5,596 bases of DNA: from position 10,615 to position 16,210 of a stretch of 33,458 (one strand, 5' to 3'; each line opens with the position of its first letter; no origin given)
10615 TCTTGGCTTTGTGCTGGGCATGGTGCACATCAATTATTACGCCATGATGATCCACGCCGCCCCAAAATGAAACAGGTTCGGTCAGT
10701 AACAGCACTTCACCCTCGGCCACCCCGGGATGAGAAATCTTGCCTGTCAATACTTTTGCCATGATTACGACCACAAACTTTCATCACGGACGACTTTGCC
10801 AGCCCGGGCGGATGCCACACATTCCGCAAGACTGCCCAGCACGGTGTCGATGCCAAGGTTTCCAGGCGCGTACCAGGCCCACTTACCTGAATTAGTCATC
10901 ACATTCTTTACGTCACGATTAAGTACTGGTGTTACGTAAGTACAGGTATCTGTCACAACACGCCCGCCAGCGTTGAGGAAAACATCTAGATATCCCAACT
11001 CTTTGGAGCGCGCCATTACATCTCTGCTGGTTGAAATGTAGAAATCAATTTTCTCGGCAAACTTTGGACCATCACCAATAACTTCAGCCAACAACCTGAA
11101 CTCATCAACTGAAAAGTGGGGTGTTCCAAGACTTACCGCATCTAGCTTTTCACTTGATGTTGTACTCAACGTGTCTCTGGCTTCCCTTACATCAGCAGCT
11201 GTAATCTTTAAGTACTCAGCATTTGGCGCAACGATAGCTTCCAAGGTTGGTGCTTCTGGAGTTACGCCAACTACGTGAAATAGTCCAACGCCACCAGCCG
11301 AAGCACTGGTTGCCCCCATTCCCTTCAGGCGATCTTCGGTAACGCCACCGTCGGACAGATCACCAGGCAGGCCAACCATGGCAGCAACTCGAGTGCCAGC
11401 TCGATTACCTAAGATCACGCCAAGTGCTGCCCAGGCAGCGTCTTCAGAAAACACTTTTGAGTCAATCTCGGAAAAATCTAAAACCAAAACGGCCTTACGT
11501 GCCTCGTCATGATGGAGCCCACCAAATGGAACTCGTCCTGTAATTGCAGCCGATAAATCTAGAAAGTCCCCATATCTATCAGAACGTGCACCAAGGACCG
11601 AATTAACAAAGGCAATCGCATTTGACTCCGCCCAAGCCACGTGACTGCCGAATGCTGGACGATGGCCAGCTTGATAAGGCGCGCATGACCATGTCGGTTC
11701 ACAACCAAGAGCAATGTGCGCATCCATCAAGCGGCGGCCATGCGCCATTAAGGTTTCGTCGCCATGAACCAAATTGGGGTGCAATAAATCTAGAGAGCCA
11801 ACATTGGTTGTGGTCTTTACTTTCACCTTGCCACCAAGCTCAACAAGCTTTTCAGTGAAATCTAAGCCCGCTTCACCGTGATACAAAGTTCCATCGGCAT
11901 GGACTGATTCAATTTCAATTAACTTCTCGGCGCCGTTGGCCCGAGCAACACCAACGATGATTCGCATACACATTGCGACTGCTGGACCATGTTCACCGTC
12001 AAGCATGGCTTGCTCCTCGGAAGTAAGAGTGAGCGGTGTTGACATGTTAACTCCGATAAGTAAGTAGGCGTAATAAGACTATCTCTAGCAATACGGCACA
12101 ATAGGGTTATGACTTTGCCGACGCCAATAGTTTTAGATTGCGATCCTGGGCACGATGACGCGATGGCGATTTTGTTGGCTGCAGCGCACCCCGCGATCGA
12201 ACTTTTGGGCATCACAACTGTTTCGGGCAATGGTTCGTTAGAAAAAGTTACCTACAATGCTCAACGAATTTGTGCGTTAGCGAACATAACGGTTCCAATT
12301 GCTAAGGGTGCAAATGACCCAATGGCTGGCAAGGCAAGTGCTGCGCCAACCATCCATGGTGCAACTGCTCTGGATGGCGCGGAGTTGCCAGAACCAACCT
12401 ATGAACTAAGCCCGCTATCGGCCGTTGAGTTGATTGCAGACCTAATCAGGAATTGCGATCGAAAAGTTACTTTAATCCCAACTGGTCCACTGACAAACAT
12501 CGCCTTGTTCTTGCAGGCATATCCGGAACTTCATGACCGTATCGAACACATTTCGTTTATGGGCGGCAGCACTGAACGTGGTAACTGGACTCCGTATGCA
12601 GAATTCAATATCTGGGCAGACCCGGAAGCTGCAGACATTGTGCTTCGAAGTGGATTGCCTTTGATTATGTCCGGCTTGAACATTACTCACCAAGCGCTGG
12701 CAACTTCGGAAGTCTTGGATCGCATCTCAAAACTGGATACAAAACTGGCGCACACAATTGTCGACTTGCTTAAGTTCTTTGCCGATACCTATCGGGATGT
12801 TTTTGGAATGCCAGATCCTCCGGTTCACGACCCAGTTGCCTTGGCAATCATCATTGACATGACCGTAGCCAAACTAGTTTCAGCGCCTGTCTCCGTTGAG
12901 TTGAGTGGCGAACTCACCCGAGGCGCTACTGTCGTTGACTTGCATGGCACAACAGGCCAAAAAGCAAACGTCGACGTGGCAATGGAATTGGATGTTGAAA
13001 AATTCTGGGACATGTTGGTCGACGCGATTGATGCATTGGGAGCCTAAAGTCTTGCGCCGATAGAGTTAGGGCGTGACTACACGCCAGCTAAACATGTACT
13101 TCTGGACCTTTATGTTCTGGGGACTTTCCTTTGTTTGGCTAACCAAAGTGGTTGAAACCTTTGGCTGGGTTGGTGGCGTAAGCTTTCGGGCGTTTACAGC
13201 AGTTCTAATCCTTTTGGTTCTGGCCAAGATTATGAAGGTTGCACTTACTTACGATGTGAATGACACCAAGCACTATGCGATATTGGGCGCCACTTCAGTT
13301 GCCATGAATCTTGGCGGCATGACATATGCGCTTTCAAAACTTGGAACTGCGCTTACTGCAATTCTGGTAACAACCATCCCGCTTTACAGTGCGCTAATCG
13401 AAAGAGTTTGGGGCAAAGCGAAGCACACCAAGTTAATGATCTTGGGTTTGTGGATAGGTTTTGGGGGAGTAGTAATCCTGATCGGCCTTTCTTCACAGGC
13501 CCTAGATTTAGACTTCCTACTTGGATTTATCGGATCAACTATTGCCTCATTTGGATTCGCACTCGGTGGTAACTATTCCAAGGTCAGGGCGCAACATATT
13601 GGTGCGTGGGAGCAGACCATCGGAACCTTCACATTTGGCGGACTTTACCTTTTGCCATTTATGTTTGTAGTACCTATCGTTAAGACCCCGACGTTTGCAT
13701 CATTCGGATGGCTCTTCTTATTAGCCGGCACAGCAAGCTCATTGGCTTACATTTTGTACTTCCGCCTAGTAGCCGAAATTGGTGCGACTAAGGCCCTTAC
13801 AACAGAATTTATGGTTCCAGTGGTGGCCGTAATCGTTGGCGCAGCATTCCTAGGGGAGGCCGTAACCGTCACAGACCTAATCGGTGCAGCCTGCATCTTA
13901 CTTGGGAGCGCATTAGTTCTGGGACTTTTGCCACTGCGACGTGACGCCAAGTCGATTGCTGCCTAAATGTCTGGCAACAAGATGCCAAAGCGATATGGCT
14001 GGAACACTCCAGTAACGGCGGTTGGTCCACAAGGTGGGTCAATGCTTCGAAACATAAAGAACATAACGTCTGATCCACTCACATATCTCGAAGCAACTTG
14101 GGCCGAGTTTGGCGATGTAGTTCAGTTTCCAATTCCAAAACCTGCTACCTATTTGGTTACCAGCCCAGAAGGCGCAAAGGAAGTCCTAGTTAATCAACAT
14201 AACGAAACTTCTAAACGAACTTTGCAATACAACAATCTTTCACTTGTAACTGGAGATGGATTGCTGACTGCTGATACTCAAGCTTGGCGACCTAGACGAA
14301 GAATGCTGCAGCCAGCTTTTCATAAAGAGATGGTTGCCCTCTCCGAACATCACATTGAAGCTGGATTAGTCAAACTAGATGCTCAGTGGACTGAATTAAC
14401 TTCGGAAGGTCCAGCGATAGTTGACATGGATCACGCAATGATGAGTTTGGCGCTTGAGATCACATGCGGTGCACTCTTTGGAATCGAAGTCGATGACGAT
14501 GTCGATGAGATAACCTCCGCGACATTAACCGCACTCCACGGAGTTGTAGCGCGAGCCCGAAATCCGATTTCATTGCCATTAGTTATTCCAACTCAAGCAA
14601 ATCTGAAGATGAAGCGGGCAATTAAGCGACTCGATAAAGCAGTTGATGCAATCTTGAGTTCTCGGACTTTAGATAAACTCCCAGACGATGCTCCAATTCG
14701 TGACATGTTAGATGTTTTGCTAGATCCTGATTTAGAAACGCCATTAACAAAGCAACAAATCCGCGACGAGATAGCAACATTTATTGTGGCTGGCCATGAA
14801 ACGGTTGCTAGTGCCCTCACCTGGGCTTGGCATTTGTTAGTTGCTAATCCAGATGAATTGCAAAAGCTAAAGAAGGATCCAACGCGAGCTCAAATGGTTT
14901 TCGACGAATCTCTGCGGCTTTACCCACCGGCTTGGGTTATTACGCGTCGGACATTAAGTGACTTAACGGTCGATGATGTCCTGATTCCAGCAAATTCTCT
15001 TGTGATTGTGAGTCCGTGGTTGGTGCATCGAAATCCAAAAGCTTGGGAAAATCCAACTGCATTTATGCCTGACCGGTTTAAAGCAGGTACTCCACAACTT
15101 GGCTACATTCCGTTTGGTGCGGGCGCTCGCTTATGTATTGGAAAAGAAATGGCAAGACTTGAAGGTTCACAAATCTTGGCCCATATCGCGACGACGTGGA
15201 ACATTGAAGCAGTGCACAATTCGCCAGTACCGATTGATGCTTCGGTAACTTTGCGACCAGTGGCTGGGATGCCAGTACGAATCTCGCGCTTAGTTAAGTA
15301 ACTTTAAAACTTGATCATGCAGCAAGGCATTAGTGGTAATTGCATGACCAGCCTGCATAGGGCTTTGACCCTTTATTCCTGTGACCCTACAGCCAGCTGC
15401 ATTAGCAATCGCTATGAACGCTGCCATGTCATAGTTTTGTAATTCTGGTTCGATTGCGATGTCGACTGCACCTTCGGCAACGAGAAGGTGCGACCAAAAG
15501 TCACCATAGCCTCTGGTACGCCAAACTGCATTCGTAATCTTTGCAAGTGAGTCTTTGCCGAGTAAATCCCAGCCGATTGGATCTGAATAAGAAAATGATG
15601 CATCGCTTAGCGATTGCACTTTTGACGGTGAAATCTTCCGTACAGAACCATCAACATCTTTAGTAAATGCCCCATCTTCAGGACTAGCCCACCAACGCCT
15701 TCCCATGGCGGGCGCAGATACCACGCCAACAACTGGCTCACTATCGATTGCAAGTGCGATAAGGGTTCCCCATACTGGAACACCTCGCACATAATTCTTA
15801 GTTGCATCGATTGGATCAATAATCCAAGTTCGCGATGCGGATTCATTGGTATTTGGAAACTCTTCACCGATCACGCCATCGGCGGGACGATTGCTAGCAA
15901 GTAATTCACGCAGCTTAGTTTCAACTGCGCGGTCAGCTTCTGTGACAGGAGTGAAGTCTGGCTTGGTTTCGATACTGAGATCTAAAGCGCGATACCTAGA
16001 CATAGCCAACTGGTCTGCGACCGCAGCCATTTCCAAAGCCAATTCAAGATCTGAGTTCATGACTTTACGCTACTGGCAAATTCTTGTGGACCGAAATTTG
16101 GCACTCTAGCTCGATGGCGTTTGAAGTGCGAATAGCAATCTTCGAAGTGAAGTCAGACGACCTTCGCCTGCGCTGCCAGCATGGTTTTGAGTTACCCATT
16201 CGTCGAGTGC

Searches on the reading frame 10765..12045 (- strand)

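Call 12: search_protein_families(library=pfam, proteins=[window:10765-12045:-], max_evalue=0.00001)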
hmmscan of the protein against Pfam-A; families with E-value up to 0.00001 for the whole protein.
window:10765-12045:- (426 aa): 1 family
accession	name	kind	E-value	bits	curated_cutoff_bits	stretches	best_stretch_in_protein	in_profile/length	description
PF04412.18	AcnX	-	7.5e-128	427.1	31.5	1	6-410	2-399/400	Aconitase X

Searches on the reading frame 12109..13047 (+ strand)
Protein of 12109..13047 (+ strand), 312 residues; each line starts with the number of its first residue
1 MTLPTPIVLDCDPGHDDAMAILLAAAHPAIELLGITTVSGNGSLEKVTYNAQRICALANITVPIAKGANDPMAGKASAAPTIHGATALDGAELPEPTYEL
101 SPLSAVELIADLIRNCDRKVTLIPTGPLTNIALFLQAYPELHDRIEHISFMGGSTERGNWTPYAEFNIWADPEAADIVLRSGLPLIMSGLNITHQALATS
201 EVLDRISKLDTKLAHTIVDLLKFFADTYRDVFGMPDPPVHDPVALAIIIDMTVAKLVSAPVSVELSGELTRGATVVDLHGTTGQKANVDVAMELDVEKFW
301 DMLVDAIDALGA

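Call 13: search_protein_families(library=pfam, proteins=[window:12109-13047:+], max_evalue=0.00001)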
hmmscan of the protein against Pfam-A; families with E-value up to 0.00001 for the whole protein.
window:12109-13047:+ (312 aa): 1 family
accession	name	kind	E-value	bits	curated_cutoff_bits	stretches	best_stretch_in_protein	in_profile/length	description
PF01156.24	IU_nuc_hydro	-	2.8e-101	339.5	34.2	1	7-301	1-297/297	Inosine-uridine preferring nucleoside hydrolase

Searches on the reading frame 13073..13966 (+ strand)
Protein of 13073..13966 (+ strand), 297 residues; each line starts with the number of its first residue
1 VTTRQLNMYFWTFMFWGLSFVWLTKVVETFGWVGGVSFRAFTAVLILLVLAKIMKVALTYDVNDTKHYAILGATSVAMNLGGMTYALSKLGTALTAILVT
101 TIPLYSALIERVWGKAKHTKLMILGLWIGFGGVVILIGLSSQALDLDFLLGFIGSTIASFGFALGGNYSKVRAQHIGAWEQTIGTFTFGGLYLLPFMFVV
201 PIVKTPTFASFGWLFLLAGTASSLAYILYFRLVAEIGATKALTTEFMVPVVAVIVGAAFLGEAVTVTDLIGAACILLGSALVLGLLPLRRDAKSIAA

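Call 13: search_protein_families(library=pfam, proteins=[window:13073-13966:+], max_evalue=0.00001)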
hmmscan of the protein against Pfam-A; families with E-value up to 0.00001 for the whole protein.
window:13073-13966:+ (297 aa): 1 family
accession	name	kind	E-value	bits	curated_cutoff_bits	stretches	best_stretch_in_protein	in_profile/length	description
PF00892.27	EamA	-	2.1e-24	86.8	28.2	2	151-283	3-134/135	EamA-like transporter family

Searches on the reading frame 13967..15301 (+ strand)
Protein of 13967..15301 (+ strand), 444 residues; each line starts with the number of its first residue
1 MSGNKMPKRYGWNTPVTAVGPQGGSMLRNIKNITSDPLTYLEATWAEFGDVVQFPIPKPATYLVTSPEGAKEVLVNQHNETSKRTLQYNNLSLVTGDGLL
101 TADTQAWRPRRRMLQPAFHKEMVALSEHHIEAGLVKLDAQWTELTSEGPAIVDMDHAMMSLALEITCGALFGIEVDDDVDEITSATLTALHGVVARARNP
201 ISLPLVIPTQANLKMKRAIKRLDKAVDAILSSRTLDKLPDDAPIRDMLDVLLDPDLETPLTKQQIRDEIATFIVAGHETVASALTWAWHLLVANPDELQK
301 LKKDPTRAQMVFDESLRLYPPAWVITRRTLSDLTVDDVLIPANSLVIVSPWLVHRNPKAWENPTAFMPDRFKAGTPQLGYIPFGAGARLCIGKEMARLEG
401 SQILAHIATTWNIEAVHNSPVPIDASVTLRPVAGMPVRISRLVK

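Call 13: search_protein_families(library=pfam, proteins=[window:13967-15301:+], max_evalue=0.00001)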
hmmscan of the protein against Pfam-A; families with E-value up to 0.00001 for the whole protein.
window:13967-15301:+ (444 aa): 1 family
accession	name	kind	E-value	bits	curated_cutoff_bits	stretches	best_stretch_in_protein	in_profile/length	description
PF00067.27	p450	-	1.1e-62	212.8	22.8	1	27-426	10-448/462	Cytochrome P450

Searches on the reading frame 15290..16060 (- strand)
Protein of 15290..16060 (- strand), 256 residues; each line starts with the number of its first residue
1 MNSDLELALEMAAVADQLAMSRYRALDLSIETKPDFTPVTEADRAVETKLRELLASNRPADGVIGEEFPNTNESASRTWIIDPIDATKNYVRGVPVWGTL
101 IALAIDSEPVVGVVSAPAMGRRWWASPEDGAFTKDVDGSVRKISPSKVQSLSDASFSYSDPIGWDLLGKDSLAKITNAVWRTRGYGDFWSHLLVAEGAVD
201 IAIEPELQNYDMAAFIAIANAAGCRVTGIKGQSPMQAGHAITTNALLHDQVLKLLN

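Call 13: search_protein_families(library=pfam, proteins=[window:15290-16060:-], max_evalue=0.00001)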
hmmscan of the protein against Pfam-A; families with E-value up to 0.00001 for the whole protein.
window:15290-16060:- (256 aa): 1 family
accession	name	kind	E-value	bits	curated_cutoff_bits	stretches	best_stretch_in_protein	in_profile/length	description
PF00459.30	Inositol_P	-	4.6e-45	154.6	27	1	5-253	6-264/271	Inositol monophosphatase family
